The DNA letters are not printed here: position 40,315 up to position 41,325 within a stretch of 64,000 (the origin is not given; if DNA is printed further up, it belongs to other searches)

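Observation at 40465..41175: LexA homolog whose self-cleavage dyad is dead (Ser->Gly, Lys->Arg)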

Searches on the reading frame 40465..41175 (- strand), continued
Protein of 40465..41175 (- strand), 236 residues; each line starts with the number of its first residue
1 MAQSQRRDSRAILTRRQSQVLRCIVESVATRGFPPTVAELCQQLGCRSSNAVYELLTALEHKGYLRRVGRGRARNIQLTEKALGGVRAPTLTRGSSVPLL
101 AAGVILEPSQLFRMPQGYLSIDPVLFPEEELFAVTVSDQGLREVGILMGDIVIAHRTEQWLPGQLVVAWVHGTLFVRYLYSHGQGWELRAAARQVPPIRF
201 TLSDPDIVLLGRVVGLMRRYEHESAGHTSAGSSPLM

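Call 52: search_protein_representatives(alignment_id=A5)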
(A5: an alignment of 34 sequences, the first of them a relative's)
Query: 34 sequences, 236 profile positions. Proteins with E-value up to 0.001 (for the whole library): 46205; up to 1e-10: 13775; up to 1e-30: 516. The best 150 are listed.
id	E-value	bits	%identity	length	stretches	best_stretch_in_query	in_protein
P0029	8.0e-106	369.0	-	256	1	1-236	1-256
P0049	5.7e-88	310.6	-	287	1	4-236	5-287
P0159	5.1e-86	304.2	-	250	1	4-235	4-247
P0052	1.7e-85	302.5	-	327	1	5-235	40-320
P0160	6.3e-81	287.5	-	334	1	4-236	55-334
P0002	5.3e-76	271.4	-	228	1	1-236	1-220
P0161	5.8e-75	268.0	-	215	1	10-236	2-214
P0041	2.1e-73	262.9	-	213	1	10-236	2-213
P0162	2.0e-72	259.7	-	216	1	11-235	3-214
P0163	1.9e-69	249.9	-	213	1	11-236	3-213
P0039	3.9e-67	242.4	-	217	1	10-235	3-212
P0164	4.1e-66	239.1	-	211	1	9-236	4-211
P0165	6.7e-65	235.1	-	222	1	7-236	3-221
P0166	3.3e-63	229.5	-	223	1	6-235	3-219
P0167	1.8e-62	227.1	-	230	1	6-235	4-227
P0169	8.8e-61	221.6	-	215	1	10-232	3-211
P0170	2.1e-56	207.3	-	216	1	10-236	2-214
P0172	1.7e-55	204.3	-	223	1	8-235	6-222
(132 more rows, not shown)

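Call 55: list_cluster_members(proteins=[P0161, P0162, P0163, P0164, P0165, P0166, P0167, P0169, P0170, P0172])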
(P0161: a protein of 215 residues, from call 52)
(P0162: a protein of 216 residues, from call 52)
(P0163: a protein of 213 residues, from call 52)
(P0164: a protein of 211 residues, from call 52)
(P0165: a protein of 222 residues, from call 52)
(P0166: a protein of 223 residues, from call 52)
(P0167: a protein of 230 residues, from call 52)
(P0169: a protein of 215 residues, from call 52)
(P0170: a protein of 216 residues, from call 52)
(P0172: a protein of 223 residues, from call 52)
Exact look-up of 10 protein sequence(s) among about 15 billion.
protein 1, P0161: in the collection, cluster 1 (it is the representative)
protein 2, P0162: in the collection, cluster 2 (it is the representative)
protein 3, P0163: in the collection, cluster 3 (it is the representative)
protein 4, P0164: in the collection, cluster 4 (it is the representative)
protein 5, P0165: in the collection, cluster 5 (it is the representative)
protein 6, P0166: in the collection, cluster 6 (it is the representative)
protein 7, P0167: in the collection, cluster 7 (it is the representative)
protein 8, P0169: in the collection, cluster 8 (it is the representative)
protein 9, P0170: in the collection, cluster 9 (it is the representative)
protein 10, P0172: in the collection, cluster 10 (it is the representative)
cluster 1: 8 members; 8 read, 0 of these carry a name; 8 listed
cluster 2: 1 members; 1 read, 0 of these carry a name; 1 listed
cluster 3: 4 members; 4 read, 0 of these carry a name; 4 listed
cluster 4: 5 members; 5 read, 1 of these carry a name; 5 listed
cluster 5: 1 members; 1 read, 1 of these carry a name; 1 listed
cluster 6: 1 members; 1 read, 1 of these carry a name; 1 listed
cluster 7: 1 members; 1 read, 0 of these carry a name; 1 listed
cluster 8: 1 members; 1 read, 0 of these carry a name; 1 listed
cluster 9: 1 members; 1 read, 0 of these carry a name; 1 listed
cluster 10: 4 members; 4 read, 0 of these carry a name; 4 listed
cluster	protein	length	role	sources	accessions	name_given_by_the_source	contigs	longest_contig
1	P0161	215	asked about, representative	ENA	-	-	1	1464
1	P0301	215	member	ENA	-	-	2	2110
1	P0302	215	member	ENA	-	-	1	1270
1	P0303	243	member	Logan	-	-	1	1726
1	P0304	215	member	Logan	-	-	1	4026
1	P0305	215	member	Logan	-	-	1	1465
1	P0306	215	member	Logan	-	-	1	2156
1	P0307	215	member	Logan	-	-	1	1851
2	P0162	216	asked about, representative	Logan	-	-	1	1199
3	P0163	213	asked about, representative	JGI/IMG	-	-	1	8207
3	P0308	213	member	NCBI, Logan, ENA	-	-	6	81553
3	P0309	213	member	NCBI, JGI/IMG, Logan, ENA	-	-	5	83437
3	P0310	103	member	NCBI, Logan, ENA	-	-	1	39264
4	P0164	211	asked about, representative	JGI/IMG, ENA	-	-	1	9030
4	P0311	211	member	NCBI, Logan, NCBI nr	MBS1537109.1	MAG: repressor LexA [Bacteroidetes bacterium] | repressor LexA [Bacteroidota bacterium]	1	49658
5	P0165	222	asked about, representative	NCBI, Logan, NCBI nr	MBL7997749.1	MAG: hypothetical protein JNL32_03830 [Candidatus Kapabacteria bacterium] | hypothetical protein [Candidatus Kapabacteria bacterium]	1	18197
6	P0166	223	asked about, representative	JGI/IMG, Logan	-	repressor LexA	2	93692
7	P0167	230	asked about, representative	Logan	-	-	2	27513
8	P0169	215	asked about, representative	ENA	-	-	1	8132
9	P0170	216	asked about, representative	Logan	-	-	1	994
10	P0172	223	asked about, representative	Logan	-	-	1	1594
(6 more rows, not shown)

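Call 69: find_encoding_contigs(protein=P0005, flank=4000, max_places=1)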
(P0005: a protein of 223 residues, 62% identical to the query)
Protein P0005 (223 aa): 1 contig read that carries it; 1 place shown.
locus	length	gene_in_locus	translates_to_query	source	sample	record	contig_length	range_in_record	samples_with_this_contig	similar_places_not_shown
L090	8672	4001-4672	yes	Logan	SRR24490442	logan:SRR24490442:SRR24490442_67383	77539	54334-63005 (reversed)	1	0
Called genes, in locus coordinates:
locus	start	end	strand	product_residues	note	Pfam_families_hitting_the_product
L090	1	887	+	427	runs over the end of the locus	PF13562:NTP_transf_4, PF00132:Hexapep (faint), PF25087:GMPPB_C (faint)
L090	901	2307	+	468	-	PF00753:Lactamase_B, PF00581:Rhodanese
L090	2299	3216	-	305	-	PF01795:Methyltransf_5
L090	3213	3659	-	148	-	PF02381:MraZ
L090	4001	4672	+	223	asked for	PF01726:LexA_DNA_bind, PF12802:MarR_2 (weak), PF00717:Peptidase_S24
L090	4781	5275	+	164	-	PF13442:Cytochrome_CBB3, PF00034:Cytochrom_C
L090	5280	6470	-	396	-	PF01551:Peptidase_M23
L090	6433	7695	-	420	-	PF00275:EPSP_synthase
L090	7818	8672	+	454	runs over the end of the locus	PF00289:Biotin_carb_N, PF02222:ATP-grasp, PF02786:CPSase_L_D2, PF07478:Dala_Dala_lig_C, PF02785:Biotin_carb_C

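Call 70: find_encoding_contigs(protein=P0003, flank=4000, max_places=1)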
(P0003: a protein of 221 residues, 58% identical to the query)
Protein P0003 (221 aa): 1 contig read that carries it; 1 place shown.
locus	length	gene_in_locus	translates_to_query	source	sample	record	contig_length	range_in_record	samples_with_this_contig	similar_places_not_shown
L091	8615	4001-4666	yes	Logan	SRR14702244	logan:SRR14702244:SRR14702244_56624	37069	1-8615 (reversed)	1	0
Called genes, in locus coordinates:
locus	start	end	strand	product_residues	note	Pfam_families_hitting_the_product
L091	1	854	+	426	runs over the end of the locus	PF00132:Hexapep (faint)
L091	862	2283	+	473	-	PF00753:Lactamase_B, PF00581:Rhodanese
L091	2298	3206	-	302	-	PF01795:Methyltransf_5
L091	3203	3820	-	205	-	PF02381:MraZ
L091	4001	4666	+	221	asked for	PF01726:LexA_DNA_bind, PF12802:MarR_2 (weak), PF00717:Peptidase_S24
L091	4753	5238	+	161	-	PF00034:Cytochrom_C, PF13442:Cytochrome_CBB3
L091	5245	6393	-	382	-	PF01551:Peptidase_M23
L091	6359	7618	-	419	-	PF00275:EPSP_synthase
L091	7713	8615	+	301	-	?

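Call 74: find_related_loci(query=A5, collection=metagenome_contigs, flank=5000)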
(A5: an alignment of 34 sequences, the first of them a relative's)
Query A5 (236 aa) in metagenome_contigs; peptide patterns used: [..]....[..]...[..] (x = any residue, [..] = any of these).
600 stretches matched a pattern (row limit reached: there are more); 534 encode a relative of the query (tblastn E <= 1e-3); the best 80 are kept; 80 distinct loci.
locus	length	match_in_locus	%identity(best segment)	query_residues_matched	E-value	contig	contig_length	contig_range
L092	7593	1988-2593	36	13-219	1e-33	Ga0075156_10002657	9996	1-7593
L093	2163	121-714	33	13-218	2e-28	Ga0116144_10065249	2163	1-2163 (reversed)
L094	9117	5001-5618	31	13-219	1e-27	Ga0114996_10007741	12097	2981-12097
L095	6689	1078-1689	36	13-218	5e-27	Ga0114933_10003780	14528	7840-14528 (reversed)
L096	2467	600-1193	37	13-218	7e-27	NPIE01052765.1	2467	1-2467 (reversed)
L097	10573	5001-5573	30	13-219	3e-26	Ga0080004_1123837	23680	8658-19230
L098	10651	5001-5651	33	13-236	3e-26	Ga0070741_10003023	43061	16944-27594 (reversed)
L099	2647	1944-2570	38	13-219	2e-26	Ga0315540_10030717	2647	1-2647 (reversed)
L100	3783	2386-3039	34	6-219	5e-26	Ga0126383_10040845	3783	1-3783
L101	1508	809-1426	32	8-219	9e-26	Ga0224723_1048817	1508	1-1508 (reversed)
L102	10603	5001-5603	36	13-219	3e-25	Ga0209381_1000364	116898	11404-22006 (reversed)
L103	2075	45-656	33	13-225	4e-25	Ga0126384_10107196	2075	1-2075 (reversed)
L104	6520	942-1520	34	13-219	4e-25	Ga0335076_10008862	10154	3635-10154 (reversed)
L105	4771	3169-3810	33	3-219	5e-25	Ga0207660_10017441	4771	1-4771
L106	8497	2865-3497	35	13-219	4e-25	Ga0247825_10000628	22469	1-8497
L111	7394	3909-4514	34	13-219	8e-25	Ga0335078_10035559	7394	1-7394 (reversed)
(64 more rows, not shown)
